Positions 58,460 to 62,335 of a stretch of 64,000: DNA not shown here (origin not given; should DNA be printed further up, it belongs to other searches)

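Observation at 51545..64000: ~12-kb co-directional envelope cluster: candidate new surface-assembly or secretion module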

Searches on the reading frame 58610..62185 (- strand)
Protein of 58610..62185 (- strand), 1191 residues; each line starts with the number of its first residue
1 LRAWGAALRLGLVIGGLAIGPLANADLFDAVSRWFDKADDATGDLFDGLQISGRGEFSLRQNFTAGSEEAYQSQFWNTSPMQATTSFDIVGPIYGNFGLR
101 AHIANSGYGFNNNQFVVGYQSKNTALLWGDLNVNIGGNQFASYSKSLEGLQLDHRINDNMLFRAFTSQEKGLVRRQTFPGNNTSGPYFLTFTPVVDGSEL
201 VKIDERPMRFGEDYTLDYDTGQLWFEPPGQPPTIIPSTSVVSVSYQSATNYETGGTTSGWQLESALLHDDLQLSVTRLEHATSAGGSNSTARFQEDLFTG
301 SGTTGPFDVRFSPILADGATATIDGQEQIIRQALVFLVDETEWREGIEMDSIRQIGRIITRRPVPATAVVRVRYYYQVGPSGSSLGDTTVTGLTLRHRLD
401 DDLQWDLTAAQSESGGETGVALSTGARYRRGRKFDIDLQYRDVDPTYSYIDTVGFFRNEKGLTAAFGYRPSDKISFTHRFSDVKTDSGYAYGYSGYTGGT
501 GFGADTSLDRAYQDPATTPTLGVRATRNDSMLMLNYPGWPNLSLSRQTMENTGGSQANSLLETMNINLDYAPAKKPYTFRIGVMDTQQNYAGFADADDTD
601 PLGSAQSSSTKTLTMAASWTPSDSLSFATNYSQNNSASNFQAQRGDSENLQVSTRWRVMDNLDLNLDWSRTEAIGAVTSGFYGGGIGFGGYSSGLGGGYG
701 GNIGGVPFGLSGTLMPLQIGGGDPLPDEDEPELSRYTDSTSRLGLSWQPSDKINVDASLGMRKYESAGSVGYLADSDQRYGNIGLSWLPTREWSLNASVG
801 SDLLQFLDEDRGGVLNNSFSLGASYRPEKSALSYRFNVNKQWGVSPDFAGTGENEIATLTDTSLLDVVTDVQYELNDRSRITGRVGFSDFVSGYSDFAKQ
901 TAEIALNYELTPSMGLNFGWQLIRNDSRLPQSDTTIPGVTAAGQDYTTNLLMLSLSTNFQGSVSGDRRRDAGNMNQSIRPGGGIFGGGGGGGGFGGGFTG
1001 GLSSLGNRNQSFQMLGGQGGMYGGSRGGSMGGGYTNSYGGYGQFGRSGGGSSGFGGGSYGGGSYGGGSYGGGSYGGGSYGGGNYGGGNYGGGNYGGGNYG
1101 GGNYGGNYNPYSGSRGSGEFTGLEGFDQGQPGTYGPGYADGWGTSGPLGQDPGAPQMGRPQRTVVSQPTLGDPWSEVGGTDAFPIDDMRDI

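Call 4: search_protein_families(library=pfam, proteins=[window:58610-62185:-], max_evalue=0.01)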
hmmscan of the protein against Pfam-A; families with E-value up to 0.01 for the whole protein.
window:58610-62185:- (1191 aa): 0 families

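Call 5: search_protein_families(library=ncbifam, proteins=[window:58610-62185:-], max_evalue=0.01)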
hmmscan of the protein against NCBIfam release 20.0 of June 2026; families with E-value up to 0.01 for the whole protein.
window:58610-62185:- (1191 aa): 1 family
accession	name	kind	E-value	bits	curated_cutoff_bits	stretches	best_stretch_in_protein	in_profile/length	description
TIGR03014.2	EpsL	equivalog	2.3e-08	33.4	275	1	734-828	213-305/385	XrtB/PEP-CTERM-associated polysaccharide biosynthesis outer membrane protein EpsL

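Call 64: search_protein_families(library=pfam, alignment_id=A4, max_evalue=1)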
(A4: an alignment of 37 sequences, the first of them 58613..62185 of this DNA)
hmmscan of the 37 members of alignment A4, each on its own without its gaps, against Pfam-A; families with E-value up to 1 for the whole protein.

A. member 1, window:58613-62185:- (1191 aa): 0 families

B. families by the number of members that match (of 37 scanned): 12 families
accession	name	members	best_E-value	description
PF10677.15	DUF2490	8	0.00046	Protein of unknown function (DUF2490)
PF09343.15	DUF2460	4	7.4e-06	Conserved hypothetical protein 2217 (DUF2460)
PF01389.23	OmpA_membrane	4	0.0029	OmpA-like transmembrane domain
PF13505.12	OMP_b-brl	2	5.2e-05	Outer membrane protein beta-barrel domain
PF07437.17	YfaZ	2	0.0063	YfaZ precursor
PF11383.14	DUF3187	2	0.0094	Protein of unknown function (DUF3187)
PF09976.15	TPR_21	1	0.0092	Tetratricopeptide repeat-like domain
PF13045.11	DUF3905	1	0.0097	Protein of unknown function (DUF3905)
PF07172.16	GRP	1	0.02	Glycine rich protein family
PF17964.7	Big_10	1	0.25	Bacterial Ig domain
PF12216.13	m04gp34like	1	0.46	Immune evasion protein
PF21604.3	CRLF2_D1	1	0.56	Cytokine receptor-like factor 2-like, D1 domain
